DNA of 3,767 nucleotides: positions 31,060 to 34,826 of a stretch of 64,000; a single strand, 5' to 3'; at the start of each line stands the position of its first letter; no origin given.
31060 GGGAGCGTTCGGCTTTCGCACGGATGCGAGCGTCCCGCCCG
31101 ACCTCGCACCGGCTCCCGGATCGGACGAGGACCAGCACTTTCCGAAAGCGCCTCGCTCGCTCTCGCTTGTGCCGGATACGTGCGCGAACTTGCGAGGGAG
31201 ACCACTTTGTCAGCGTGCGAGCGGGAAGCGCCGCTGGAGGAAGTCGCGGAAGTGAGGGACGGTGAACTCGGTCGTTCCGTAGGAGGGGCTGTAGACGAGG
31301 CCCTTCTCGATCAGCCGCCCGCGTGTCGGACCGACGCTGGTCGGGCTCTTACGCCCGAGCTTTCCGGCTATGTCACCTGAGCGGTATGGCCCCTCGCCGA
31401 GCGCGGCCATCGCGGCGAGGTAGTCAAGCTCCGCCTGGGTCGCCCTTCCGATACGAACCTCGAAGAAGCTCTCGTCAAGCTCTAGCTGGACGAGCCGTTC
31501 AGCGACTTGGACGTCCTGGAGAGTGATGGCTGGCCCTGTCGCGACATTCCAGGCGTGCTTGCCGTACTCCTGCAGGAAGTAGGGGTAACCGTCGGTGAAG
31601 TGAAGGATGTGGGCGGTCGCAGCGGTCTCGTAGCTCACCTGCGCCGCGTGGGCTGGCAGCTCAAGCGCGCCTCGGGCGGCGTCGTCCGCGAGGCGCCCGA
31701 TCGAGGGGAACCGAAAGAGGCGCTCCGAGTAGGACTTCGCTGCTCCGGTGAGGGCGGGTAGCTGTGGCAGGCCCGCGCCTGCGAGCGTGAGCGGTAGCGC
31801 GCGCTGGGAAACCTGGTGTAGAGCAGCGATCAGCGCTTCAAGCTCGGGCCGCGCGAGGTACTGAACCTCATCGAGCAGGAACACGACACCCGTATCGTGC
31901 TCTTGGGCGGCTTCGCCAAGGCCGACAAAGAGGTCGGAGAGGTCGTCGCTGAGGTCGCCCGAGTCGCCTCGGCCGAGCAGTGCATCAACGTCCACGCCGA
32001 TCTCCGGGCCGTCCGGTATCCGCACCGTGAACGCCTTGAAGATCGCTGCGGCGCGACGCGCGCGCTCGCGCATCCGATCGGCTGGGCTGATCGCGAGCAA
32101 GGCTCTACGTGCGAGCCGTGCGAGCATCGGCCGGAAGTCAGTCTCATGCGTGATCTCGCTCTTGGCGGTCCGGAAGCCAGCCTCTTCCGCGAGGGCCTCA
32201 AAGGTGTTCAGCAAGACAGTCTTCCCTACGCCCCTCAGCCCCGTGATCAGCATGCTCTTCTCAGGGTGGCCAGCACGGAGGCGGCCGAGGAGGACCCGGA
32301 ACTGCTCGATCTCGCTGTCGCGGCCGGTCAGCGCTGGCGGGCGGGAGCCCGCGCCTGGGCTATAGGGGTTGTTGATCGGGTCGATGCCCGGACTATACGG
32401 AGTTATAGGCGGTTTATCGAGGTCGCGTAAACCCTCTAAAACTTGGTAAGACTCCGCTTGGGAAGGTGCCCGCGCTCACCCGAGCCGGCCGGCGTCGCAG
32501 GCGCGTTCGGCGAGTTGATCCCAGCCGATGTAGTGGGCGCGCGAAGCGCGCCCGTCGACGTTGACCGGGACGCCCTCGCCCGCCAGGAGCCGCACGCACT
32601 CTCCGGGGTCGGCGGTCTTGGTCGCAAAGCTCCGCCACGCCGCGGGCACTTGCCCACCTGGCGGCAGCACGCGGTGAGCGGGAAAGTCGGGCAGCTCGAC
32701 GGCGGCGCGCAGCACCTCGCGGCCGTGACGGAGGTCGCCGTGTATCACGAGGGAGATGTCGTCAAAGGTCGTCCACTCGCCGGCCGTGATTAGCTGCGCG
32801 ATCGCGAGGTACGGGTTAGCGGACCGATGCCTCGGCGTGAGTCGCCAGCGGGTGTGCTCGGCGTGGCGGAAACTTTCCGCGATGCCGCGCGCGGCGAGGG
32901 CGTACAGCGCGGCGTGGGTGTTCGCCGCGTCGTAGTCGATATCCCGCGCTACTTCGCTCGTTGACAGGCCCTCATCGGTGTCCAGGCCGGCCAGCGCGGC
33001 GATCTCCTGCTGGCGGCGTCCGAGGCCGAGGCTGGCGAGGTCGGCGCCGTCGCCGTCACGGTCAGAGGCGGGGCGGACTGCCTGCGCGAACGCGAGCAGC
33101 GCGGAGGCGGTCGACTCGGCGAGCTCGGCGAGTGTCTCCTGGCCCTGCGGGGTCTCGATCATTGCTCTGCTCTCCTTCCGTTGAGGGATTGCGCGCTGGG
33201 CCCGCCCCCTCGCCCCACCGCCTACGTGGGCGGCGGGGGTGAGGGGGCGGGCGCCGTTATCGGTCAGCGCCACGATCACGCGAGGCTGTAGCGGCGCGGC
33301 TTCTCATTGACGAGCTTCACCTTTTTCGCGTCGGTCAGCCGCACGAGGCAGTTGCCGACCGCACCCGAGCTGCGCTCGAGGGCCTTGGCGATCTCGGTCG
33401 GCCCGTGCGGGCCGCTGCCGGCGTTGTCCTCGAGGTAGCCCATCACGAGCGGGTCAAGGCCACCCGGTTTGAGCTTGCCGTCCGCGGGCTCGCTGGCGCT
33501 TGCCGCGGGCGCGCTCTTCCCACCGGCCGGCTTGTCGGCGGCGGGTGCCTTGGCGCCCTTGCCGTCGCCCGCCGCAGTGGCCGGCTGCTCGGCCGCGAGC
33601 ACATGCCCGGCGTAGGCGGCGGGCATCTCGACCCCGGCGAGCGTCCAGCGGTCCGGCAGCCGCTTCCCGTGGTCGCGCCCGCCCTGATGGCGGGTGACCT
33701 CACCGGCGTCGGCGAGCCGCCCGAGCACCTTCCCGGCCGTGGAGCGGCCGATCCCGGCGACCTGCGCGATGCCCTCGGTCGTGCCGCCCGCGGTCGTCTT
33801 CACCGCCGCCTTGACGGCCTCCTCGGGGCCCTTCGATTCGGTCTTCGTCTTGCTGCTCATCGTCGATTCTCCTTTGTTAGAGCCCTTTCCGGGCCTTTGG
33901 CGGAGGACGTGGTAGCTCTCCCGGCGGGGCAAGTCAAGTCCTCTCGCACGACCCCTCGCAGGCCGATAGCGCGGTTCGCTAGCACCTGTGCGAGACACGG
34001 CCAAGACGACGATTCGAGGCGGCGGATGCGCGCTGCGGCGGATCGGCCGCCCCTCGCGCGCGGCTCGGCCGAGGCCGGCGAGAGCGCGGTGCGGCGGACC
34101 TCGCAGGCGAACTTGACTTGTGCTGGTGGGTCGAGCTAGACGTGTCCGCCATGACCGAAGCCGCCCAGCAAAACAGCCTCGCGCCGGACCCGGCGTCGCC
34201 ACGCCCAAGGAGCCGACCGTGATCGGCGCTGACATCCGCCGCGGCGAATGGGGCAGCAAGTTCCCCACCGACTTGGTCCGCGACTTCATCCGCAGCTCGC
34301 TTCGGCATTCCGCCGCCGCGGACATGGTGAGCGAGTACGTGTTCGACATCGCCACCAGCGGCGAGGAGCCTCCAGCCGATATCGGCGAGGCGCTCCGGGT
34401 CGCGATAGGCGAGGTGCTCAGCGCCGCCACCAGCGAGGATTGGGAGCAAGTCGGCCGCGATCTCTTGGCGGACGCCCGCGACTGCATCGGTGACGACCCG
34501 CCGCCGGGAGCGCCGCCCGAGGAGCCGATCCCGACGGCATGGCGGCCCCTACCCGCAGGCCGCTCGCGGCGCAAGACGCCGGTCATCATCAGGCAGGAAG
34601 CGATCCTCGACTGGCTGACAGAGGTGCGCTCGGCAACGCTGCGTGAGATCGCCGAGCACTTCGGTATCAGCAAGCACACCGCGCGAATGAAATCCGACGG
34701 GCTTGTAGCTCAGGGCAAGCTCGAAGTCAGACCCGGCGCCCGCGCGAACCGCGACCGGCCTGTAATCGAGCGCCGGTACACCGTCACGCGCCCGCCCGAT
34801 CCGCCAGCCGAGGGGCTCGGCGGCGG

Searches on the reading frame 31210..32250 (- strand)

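Call 73: search_protein_families(library=pfam, proteins=[window:31210-32250:-], max_evalue=0.0001)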
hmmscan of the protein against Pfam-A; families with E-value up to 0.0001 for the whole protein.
window:31210-32250:- (346 aa): 2 families
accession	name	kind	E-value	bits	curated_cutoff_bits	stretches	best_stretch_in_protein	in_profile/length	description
PF13191.12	AAA_16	-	1.9e-11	45.2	32.6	1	1-154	28-164/167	AAA ATPase domain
PF13401.12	AAA_22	-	2.7e-09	37.9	27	1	1-159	9-123/130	AAA domain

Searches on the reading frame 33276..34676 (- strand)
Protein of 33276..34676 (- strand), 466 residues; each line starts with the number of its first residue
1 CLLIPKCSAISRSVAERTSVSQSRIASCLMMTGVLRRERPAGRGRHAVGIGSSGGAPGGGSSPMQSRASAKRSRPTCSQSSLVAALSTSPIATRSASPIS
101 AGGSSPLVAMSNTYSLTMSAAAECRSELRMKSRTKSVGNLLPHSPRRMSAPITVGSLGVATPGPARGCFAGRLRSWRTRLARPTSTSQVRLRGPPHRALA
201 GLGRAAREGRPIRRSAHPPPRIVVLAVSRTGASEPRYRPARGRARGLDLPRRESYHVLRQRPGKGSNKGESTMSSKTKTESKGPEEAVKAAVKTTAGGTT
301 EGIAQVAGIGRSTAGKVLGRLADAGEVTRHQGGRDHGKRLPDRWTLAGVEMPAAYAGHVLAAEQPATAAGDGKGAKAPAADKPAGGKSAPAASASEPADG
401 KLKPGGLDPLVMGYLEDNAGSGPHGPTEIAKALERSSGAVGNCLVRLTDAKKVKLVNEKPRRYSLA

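Call 73: search_protein_families(library=pfam, proteins=[window:33276-34676:-], max_evalue=0.0001)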
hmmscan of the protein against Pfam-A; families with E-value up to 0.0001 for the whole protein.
window:33276-34676:- (466 aa): 1 family
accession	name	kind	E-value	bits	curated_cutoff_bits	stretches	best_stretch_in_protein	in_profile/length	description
PF01978.25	TrmB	-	4.9e-07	29.9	25.6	0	298-333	23-58/68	Sugar-specific transcriptional regulator TrmB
